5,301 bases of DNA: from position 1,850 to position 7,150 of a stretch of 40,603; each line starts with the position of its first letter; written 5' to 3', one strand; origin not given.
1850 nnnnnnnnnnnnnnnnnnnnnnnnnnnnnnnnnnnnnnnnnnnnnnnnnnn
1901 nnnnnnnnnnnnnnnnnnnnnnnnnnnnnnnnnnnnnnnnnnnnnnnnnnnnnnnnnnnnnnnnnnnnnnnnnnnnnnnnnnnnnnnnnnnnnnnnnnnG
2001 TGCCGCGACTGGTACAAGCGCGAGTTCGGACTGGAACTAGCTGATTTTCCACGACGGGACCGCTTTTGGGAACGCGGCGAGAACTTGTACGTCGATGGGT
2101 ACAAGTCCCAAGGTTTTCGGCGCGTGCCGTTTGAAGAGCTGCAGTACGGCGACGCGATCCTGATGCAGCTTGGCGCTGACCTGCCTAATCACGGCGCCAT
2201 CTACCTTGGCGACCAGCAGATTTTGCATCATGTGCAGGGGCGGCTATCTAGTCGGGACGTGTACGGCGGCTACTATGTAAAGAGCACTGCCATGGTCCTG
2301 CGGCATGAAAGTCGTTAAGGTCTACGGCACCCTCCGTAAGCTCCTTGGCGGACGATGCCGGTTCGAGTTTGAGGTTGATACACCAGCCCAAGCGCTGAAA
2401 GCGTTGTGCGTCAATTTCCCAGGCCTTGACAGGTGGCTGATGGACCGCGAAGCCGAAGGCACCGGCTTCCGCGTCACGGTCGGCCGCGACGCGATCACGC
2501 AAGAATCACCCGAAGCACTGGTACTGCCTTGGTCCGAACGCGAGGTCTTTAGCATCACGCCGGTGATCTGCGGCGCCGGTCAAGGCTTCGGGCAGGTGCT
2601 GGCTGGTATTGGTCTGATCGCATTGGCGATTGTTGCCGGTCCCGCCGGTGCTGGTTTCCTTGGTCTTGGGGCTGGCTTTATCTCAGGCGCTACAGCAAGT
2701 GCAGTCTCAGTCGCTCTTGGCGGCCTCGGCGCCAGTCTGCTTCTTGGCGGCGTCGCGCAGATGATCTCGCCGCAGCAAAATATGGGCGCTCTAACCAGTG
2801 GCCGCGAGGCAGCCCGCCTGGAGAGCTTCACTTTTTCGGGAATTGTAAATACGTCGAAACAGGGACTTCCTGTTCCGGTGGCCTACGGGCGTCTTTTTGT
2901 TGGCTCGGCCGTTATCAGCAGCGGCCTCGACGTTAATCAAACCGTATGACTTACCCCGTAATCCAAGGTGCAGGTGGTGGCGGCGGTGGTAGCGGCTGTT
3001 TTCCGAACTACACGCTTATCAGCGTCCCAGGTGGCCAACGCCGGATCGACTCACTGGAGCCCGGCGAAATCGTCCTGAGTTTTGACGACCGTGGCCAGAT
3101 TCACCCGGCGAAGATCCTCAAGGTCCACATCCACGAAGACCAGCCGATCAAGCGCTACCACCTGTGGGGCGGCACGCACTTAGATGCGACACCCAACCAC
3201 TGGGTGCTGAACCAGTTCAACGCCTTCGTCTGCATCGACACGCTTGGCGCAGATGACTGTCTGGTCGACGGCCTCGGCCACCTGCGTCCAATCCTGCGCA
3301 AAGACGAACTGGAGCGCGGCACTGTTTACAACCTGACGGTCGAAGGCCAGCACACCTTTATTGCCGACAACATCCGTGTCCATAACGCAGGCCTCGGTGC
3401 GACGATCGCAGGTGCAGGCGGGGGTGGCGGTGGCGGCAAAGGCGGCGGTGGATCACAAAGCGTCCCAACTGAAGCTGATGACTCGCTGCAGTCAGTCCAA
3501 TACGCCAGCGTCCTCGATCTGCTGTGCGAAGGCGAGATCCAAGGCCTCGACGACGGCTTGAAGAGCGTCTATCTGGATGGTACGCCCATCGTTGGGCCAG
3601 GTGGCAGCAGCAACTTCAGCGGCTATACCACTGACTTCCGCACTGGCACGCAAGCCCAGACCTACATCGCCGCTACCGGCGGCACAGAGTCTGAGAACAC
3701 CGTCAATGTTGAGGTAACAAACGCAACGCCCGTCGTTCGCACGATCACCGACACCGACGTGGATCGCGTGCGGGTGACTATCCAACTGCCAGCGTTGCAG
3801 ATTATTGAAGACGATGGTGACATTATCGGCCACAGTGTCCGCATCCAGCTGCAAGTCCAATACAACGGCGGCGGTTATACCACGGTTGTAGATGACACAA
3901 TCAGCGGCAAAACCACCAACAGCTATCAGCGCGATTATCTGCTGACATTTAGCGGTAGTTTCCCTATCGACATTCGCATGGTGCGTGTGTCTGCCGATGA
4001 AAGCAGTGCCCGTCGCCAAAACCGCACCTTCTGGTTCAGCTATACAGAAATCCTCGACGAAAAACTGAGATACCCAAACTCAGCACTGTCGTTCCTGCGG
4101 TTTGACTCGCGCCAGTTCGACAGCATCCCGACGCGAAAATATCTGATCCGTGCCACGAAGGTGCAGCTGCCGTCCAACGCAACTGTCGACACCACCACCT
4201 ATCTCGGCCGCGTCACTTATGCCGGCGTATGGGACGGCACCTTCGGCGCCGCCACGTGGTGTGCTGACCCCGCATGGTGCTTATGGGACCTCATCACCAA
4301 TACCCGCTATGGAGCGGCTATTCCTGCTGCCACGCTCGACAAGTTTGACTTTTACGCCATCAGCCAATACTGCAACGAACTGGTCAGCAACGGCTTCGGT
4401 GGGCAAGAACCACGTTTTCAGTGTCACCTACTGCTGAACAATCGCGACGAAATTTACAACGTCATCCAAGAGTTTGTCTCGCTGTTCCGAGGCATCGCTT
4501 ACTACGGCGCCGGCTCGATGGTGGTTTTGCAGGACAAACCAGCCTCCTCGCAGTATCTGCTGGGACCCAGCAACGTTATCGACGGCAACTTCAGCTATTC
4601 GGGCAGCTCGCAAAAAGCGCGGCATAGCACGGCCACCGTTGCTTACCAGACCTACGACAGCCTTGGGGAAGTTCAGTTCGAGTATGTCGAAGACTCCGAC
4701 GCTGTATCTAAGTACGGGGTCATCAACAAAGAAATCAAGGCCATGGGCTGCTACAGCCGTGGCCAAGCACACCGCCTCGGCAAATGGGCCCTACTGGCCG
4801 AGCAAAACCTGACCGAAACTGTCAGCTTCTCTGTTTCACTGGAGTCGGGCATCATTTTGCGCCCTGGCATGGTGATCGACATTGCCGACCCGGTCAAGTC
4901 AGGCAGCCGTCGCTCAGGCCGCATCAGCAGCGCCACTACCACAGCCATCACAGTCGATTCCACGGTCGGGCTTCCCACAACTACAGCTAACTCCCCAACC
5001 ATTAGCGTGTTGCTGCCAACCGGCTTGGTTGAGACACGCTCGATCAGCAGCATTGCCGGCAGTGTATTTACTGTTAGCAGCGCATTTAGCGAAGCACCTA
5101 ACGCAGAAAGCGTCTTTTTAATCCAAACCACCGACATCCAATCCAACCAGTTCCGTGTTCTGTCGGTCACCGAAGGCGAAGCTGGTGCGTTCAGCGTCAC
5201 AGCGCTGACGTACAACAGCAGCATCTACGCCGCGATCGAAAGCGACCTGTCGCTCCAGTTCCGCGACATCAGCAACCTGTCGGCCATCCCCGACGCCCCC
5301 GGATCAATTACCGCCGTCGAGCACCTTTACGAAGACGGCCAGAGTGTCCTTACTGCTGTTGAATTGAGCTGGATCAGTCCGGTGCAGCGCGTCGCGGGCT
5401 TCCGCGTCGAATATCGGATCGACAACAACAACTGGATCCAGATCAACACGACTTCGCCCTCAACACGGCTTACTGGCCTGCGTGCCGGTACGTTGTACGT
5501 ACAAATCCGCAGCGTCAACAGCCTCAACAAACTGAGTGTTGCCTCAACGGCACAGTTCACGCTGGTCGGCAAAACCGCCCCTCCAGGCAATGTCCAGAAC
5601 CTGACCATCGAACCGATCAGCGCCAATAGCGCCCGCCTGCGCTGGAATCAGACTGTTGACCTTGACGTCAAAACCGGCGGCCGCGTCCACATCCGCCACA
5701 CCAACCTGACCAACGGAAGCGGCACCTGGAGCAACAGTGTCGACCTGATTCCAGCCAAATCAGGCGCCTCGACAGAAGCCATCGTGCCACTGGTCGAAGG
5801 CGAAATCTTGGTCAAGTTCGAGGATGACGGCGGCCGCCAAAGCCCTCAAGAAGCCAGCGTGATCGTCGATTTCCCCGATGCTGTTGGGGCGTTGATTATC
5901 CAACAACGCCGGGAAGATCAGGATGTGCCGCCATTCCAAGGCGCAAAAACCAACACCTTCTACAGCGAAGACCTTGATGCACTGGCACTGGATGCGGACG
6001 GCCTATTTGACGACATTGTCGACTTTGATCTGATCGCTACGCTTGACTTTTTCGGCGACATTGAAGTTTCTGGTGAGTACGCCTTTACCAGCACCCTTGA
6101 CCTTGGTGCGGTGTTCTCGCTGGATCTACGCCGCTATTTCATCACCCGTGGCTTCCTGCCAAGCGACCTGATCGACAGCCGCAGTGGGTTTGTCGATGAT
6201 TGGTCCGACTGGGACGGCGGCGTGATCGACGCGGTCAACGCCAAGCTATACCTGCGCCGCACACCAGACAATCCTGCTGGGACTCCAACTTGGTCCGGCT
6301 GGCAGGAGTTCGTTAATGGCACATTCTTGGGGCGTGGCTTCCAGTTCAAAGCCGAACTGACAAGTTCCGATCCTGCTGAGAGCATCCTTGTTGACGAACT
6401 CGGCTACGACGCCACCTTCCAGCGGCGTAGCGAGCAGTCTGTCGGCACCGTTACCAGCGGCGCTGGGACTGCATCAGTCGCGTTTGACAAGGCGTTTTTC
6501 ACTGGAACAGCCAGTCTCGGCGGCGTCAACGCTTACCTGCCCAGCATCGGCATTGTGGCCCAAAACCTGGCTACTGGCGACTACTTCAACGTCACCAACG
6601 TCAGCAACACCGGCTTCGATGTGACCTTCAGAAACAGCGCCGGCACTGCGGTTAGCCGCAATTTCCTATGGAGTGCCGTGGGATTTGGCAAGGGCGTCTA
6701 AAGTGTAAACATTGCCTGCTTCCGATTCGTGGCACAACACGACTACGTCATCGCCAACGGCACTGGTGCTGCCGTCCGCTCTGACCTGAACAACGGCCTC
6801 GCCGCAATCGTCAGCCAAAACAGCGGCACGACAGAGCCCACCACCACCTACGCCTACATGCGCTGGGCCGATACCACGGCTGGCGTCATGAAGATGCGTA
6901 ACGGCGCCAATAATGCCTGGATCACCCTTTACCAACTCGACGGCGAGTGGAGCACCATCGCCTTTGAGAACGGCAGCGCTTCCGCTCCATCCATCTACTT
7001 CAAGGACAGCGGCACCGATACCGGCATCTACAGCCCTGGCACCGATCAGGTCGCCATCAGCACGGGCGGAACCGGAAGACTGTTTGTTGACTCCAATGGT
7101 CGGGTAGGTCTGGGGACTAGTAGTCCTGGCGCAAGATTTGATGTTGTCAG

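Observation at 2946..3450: Intein-like Hint domain with non-nucleophilic +1 residue at the N-terminus of tail-tip protein J, flanked by duplicated poly-Gly sequence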

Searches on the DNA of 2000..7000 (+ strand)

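Call 5: search_dna_similar(query=window:2000-7000:+, collection=phages, mode=near, max_rows=20)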
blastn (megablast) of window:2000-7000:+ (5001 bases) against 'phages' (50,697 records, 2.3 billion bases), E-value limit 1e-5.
No match.

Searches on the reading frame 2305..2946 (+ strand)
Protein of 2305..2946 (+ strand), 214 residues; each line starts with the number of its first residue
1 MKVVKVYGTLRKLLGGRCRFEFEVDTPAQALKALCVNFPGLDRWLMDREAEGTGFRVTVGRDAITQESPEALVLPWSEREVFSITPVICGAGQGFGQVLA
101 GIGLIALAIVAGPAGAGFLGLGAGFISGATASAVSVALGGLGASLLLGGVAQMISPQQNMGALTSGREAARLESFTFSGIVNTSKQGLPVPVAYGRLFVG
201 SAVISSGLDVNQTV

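Call 4: search_protein_families(library=pfam, proteins=[window:2305-2946:+], max_evalue=1)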
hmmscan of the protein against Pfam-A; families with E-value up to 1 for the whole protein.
window:2305-2946:+ (214 aa): 0 families

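Call 46: search_protein_families(library=phrogs, proteins=[window:2305-2946:+], max_evalue=0.00001)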
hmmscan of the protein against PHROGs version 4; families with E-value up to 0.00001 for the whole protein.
window:2305-2946:+ (214 aa): 6 families
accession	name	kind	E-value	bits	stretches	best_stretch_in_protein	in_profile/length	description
phrog_32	-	tail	2.2e-46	159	1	1-212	4-199/203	tail assembly protein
phrog_4554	-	tail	1.5e-16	62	1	130-209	91-168/205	tail protein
phrog_4946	-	tail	1.6e-16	61.3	1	1-114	14-128/145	tail protein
phrog_35166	-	unknown function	7.2e-15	55.9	1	2-211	132-317/322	-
phrog_28576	-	unknown function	8.4e-11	42.7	1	7-202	198-381/399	-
phrog_4244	-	tail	2.9e-08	34.9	1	7-159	20-162/168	tail protein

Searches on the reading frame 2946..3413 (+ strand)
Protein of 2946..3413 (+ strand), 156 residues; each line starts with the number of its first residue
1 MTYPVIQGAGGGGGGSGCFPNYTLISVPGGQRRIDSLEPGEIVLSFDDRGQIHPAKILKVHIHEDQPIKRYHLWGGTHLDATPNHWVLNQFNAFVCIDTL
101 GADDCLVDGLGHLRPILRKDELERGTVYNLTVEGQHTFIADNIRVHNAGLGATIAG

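Call 6: search_dna_similar(query=window:2946-3413:+, collection=phages, mode=protein, max_rows=30, max_evalue=0.001)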
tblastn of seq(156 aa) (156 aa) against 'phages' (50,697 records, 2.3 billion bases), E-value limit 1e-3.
Records with a match: 3; places in all: 3; records where one place covers at least 80% of the query: 3.
Best place of each record, by identity: <60% 3.
By first word of the organism name: Ruminococcus 2; Vibrio 1.
By host as written in the record: Ruminococcus sp. 2; Vibrio vulnificus 1.
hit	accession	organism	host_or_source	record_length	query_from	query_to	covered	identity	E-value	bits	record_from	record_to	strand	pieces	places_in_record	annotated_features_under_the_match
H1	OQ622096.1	Vibrio phage 13VV501A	Vibrio vulnificus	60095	18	147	83%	28.7%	1e-7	56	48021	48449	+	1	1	P-loop containing nucleoside triphosphate hydrolase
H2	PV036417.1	Ruminococcus phage NatCom_3870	Ruminococcus sp.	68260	18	148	84%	27.5%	5e-4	45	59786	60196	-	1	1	hypothetical protein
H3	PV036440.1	Ruminococcus phage NatCom_28775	Ruminococcus sp.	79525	18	148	84%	27.5%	5e-4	45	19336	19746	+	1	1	hypothetical protein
